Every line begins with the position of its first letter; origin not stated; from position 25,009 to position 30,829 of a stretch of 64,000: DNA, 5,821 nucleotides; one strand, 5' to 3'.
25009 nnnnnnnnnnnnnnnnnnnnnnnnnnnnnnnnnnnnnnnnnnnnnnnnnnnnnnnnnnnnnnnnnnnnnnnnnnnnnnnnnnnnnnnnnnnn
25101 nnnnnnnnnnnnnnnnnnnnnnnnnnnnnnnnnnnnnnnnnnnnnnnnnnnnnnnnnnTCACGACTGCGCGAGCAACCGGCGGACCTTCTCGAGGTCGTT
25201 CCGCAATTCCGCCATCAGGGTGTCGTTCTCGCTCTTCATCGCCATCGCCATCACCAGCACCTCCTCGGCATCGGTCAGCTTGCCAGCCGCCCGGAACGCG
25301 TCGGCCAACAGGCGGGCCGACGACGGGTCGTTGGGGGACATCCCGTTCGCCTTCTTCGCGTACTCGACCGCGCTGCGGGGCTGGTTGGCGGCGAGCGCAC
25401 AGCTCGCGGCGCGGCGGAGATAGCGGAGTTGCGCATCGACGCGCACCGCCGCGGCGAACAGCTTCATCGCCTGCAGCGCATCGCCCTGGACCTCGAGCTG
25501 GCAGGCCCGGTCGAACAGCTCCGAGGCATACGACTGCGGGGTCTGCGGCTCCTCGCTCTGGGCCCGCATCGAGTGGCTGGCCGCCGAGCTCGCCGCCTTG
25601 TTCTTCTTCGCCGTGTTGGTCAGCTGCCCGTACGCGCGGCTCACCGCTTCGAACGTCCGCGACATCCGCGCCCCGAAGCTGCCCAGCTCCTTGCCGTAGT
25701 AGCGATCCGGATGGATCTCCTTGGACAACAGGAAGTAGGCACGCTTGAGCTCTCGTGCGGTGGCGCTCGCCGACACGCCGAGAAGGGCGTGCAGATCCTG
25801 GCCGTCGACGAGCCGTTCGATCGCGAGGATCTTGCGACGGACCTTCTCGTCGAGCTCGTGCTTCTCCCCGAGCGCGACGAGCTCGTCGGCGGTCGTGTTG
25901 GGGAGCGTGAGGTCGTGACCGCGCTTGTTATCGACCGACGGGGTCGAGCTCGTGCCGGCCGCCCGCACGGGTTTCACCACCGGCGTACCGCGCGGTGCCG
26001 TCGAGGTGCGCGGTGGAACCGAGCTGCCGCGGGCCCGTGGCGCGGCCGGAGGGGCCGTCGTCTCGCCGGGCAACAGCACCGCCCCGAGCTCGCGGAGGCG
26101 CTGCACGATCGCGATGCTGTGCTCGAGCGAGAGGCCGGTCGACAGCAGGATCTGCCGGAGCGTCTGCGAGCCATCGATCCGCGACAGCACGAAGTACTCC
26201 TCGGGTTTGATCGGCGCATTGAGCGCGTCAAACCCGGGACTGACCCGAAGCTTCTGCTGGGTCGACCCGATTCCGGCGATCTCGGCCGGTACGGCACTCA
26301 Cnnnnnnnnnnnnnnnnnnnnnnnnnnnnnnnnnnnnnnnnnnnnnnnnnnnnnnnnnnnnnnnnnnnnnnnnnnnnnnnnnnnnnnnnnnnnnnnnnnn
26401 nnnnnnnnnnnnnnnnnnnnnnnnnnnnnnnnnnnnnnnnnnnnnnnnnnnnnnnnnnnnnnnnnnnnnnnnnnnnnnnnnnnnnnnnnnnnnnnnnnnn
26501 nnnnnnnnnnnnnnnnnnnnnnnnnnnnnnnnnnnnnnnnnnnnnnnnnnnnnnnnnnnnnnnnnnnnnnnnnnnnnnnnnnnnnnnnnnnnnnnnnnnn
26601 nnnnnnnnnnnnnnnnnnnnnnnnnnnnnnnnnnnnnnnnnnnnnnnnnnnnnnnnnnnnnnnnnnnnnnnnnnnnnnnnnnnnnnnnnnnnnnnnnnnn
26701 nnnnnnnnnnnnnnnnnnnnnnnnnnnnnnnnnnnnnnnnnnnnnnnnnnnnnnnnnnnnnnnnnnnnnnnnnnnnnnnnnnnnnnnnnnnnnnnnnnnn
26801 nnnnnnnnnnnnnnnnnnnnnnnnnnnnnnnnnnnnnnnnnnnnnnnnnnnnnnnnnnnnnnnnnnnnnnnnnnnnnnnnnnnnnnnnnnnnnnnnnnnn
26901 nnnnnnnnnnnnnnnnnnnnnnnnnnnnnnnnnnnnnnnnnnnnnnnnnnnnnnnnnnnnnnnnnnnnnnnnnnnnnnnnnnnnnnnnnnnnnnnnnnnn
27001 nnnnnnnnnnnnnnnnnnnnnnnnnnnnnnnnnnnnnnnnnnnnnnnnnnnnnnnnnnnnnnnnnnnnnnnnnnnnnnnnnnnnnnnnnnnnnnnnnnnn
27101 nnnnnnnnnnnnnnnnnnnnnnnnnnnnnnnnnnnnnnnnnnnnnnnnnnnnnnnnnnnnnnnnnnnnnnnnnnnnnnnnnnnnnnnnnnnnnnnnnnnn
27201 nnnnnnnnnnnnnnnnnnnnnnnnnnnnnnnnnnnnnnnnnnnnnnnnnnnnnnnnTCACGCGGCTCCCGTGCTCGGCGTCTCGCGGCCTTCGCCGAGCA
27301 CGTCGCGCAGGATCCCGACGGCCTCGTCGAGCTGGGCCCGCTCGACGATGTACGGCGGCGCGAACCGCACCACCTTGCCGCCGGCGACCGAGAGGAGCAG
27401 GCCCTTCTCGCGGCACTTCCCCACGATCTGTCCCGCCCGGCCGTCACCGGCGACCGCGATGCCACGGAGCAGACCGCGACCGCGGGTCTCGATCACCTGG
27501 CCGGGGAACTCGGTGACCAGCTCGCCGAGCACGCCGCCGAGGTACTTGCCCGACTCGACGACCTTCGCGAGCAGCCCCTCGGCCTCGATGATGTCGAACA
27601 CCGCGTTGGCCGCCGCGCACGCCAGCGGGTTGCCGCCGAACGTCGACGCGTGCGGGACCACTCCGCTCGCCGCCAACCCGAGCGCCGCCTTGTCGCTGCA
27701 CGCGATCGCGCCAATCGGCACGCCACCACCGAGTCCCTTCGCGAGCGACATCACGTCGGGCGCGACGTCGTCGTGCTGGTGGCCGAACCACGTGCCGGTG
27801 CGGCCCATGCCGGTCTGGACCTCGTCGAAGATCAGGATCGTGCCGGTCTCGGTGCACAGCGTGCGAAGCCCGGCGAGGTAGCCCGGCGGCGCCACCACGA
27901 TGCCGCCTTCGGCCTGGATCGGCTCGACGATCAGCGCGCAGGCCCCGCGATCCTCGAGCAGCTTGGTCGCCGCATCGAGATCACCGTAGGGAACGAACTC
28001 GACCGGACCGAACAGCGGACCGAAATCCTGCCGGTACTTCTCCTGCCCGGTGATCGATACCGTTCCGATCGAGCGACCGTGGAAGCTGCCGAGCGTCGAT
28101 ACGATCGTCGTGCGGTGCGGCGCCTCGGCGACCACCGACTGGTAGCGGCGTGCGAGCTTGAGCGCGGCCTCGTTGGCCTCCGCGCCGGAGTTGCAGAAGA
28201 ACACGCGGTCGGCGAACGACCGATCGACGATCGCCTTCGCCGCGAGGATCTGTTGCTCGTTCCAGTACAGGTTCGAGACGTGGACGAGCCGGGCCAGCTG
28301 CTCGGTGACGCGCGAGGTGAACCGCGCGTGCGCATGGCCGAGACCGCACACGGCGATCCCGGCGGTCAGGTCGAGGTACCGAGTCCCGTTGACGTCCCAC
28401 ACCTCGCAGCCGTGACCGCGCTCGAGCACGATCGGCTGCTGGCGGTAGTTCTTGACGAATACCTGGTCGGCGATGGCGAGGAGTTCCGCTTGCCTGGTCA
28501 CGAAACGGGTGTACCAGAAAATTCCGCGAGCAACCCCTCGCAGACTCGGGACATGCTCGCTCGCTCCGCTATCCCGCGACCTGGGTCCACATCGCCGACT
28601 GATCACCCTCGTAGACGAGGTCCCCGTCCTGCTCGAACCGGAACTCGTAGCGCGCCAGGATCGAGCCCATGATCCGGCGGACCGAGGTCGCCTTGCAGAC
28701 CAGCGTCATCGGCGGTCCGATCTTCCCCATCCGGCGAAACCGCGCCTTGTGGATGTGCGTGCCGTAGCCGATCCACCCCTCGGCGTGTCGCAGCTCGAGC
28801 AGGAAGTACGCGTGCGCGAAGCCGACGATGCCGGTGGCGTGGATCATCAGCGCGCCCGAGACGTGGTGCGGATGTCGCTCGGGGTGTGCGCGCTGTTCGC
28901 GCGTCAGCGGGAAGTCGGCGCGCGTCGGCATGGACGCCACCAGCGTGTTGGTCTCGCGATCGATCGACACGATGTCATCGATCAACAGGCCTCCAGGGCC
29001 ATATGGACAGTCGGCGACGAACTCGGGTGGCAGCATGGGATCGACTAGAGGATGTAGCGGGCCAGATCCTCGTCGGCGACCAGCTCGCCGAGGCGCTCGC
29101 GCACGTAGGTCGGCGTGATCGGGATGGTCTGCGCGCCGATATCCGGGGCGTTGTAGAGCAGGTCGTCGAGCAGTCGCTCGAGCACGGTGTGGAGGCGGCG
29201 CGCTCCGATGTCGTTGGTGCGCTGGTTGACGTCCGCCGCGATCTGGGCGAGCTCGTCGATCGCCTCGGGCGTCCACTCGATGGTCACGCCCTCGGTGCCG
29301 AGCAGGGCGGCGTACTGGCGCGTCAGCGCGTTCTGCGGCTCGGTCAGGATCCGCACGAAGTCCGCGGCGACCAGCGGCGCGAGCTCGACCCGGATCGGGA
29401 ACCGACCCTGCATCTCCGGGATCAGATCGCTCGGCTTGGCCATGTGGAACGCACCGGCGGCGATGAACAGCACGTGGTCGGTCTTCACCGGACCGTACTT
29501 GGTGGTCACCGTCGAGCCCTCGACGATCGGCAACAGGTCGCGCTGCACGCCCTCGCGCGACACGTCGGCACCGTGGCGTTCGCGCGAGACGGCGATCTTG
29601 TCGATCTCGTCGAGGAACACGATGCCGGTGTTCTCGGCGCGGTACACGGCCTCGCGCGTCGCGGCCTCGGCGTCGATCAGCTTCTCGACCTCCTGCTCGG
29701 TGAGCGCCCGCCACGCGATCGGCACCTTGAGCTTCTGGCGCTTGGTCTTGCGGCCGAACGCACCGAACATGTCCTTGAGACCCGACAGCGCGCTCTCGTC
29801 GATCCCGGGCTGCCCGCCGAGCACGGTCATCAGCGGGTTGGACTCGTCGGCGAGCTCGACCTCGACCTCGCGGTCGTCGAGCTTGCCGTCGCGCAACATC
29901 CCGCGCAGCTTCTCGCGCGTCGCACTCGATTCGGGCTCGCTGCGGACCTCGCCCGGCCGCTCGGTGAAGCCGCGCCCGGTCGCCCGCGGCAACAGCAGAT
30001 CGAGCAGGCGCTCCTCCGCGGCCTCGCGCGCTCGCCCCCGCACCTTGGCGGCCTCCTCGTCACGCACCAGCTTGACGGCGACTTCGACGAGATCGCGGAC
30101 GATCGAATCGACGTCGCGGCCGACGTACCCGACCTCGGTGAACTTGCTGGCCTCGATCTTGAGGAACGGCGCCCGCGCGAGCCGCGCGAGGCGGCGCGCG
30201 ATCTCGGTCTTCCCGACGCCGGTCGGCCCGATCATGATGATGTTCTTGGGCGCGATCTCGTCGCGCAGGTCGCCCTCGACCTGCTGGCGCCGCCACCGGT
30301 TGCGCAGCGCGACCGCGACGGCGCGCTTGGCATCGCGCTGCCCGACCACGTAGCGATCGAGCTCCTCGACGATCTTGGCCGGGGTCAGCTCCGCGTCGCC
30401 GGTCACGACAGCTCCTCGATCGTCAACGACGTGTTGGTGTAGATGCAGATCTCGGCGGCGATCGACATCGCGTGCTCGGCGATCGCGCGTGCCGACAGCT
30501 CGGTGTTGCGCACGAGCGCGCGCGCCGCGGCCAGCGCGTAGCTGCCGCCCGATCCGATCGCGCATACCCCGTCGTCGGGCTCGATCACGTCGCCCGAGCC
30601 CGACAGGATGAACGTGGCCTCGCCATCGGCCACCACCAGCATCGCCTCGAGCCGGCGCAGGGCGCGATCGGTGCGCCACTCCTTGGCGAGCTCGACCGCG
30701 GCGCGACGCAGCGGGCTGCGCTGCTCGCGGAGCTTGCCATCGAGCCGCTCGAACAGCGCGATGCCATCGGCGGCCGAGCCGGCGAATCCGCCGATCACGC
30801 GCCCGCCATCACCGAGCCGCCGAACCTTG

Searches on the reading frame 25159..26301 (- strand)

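Call 55: search_protein_families(library=pfam, proteins=[window:25159-26301:-], max_evalue=0.0001)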
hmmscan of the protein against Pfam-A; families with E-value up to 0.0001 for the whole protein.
window:25159-26301:- (380 aa): 2 families
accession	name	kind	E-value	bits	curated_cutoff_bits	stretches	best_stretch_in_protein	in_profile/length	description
PF00226.36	DnaJ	-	4.2e-09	36.8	27.8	1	169-234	1-60/63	DnaJ domain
PF14559.12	TPR_19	-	1.4e-05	25.8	25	1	302-358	1-57/68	Tetratricopeptide repeat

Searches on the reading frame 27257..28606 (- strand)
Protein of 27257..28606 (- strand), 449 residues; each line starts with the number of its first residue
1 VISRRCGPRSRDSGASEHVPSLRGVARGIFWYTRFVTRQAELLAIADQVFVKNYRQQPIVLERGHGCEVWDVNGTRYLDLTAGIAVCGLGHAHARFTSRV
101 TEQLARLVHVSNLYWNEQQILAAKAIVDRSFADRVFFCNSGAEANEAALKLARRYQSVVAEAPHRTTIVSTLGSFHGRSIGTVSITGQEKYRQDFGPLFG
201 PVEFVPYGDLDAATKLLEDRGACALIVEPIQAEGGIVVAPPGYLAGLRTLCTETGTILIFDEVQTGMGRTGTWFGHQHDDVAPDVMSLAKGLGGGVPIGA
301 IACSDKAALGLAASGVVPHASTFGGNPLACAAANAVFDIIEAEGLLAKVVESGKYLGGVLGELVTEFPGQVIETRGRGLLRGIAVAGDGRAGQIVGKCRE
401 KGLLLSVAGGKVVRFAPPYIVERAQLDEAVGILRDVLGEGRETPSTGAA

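Call 55: search_protein_families(library=pfam, proteins=[window:27257-28606:-], max_evalue=0.0001)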
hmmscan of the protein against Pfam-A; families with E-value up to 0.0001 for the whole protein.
window:27257-28606:- (449 aa): 1 family
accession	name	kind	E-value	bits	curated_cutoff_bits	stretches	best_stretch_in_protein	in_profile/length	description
PF00202.27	Aminotran_3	-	1.5e-111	373.4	30.5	1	52-437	4-403/403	Aminotransferase class-III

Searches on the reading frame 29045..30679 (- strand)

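Call 77: search_protein_families(library=pfam, proteins=[window:29045-30679:-], max_evalue=0.00001)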
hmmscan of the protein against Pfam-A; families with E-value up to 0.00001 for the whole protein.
window:29045-30679:- (544 aa): 3 families
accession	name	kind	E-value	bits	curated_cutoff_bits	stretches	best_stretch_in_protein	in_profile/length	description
PF07724.20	AAA_2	-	2e-32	112.9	27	1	326-430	42-166/166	AAA domain (Cdc48 subfamily)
PF00004.35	AAA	-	3e-17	63.8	21.2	2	336-433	41-129/131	ATPase family associated with various cellular activities (AAA)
PF07728.20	AAA_5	-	8.9e-08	32.7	22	0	146-182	1-38/139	AAA domain (dynein-related subfamily)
